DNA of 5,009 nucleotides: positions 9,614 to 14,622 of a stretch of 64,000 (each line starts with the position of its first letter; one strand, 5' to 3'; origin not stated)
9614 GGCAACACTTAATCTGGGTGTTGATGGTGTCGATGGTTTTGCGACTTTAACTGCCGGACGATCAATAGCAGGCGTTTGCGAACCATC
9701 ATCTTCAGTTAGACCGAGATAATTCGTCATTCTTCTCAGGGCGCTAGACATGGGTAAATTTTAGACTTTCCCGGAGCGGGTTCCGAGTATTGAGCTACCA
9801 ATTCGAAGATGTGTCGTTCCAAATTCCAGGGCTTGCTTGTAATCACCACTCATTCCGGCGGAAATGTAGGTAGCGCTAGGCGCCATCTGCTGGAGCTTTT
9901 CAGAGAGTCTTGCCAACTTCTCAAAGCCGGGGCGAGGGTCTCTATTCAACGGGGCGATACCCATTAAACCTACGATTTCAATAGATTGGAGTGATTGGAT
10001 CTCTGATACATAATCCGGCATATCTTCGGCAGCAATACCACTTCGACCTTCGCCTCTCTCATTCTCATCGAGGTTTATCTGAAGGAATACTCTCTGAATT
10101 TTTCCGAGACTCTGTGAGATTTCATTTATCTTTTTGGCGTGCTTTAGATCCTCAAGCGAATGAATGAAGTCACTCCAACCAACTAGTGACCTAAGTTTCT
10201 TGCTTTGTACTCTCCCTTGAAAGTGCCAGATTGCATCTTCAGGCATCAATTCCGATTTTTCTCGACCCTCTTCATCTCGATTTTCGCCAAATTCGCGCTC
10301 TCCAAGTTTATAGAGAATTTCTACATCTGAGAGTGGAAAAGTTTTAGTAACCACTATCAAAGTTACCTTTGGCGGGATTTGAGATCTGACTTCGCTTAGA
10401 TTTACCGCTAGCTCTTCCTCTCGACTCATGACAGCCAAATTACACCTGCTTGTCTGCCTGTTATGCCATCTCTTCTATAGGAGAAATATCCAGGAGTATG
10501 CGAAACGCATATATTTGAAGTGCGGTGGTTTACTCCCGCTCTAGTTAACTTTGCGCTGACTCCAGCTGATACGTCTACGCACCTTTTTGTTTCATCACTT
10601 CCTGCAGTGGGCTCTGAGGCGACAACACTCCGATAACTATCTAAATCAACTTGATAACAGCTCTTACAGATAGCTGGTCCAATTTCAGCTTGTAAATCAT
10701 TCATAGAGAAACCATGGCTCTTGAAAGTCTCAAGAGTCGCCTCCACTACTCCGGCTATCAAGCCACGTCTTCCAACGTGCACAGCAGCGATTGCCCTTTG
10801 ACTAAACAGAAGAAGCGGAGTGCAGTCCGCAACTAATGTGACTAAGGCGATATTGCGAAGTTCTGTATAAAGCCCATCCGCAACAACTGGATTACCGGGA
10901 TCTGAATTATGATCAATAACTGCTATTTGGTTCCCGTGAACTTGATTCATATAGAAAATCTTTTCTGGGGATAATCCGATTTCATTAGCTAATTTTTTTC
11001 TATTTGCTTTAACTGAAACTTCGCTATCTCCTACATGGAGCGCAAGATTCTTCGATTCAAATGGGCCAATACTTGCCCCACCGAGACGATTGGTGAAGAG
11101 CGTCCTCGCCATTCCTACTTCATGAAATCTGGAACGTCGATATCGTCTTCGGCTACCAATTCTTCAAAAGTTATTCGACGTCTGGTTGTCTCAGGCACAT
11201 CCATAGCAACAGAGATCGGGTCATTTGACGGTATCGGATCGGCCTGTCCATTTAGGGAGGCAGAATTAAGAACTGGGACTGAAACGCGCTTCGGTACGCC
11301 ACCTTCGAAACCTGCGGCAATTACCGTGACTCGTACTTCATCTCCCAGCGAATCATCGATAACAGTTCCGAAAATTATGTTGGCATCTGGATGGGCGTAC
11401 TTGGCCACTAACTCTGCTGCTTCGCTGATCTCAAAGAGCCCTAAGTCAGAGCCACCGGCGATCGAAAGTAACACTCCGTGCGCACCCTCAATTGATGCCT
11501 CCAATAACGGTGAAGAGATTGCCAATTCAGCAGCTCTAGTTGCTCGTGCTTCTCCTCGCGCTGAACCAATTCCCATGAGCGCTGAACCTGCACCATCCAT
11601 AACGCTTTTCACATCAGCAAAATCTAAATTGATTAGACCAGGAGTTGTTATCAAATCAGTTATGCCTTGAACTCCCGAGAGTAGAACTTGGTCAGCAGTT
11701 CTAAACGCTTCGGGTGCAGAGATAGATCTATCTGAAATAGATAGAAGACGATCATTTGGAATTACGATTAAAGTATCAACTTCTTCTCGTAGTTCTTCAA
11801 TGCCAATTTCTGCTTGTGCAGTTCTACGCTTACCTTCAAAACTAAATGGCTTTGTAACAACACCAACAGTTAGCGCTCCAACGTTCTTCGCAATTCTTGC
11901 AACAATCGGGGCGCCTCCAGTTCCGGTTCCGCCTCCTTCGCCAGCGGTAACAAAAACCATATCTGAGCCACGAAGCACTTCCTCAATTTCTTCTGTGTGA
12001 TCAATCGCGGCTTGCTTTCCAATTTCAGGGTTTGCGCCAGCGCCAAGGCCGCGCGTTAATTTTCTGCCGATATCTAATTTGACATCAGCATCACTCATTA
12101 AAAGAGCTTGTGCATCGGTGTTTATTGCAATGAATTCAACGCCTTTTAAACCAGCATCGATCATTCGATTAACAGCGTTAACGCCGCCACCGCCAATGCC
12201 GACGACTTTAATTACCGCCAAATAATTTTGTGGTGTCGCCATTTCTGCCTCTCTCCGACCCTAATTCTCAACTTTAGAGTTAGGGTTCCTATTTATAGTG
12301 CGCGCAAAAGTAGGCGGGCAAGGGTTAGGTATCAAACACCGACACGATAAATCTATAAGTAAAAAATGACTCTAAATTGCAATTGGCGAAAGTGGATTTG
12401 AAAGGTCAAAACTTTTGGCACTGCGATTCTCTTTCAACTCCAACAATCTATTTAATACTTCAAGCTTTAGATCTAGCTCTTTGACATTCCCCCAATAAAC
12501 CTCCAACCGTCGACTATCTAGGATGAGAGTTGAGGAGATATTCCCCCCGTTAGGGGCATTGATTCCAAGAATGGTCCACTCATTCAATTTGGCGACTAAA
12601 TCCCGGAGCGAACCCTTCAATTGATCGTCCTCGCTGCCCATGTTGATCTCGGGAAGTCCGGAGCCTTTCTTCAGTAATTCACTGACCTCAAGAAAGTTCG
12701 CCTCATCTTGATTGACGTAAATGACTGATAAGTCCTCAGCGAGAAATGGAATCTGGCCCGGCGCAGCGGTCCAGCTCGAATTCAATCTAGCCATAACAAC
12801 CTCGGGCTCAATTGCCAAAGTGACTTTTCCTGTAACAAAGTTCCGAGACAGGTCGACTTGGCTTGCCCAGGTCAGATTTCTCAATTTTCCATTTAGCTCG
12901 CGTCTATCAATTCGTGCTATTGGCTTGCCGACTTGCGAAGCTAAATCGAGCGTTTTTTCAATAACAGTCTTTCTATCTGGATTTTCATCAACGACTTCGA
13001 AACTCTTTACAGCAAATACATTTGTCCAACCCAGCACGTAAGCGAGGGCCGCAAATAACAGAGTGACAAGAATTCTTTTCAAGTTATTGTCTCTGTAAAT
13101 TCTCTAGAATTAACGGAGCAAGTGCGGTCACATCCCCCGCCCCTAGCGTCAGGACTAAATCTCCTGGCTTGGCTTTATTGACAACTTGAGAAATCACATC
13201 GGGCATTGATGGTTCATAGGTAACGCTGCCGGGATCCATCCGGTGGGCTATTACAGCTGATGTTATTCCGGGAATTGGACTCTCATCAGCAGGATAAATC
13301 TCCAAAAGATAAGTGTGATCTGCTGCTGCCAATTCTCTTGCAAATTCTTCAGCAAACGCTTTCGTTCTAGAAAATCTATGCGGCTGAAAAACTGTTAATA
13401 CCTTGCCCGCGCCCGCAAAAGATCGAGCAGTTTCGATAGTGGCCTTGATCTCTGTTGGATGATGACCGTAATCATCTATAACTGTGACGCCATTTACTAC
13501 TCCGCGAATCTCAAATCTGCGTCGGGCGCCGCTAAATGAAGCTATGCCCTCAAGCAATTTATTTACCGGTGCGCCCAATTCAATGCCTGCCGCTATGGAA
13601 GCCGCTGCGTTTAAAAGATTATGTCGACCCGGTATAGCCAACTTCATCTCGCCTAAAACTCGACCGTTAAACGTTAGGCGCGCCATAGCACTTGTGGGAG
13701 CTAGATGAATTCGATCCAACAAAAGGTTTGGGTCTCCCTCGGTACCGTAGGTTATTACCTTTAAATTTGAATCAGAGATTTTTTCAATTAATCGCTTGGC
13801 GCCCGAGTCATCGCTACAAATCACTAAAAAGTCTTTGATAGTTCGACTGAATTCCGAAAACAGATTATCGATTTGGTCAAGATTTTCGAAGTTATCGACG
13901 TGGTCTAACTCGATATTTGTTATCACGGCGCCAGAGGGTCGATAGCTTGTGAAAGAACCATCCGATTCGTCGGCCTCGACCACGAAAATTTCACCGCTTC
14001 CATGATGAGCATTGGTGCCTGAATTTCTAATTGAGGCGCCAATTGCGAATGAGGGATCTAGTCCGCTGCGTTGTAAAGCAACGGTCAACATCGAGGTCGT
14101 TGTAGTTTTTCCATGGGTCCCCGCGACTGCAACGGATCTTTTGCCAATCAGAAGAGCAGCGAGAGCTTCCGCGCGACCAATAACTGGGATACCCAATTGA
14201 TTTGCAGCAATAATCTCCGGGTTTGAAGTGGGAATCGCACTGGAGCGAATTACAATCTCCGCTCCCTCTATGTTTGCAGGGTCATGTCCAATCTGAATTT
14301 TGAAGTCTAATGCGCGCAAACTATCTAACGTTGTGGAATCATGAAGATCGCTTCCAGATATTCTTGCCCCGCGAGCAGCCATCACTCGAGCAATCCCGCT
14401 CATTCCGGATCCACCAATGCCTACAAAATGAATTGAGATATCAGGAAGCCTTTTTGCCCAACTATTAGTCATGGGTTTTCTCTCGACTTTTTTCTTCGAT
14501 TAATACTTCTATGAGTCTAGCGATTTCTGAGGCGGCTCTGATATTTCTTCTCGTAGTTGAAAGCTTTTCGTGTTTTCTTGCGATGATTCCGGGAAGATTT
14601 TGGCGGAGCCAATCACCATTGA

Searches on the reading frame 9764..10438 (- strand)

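Call 49: search_protein_families(library=pfam, proteins=[window:9764-10438:-], max_evalue=0.00001)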
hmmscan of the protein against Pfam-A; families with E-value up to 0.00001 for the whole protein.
window:9764-10438:- (225 aa): 1 family
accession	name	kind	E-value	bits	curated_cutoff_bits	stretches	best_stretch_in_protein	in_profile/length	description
PF01168.26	Ala_racemase_N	-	4e-21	76.2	24.1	1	9-221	5-219/220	Alanine racemase, N-terminal domain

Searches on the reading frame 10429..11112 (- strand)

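Call 49: search_protein_families(library=pfam, proteins=[window:10429-11112:-], max_evalue=0.00001)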
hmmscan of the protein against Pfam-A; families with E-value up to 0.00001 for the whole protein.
window:10429-11112:- (228 aa): 1 family
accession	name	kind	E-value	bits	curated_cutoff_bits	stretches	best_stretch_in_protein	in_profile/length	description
PF02578.20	Cu-oxidase_4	-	8.3e-61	205.9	22.9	1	7-226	1-238/238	Multi-copper polyphenol oxidoreductase laccase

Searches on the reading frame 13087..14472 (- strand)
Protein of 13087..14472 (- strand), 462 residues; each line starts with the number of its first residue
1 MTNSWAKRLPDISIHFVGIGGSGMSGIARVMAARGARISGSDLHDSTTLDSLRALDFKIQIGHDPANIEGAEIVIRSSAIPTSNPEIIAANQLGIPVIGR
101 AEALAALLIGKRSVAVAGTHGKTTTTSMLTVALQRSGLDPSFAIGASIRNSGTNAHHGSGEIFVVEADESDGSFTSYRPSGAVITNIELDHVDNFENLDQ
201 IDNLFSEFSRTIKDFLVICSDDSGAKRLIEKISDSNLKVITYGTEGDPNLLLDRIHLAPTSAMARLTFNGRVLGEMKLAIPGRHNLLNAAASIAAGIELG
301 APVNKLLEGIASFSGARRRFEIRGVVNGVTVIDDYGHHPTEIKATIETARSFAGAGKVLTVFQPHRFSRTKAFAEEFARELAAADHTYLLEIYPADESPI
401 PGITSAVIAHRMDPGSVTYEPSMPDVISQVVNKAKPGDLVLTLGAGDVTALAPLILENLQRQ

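Call 50: search_protein_families(library=pfam, proteins=[window:13087-14472:-], max_evalue=0.00001)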
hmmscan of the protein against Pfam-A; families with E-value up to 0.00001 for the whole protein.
window:13087-14472:- (462 aa): 3 families
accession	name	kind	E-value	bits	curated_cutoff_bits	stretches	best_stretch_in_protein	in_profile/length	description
PF02875.26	Mur_ligase_C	-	2e-25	90.5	28.4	1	318-446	1-127/127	Mur ligase, glutamate ligase domain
PF01225.30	Mur_ligase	-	2.1e-25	89.3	21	1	14-110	2-93/95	Mur ligase family, catalytic domain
PF08245.18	Mur_ligase_M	-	4.1e-25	89.4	24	1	116-295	1-199/200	Mur ligase middle domain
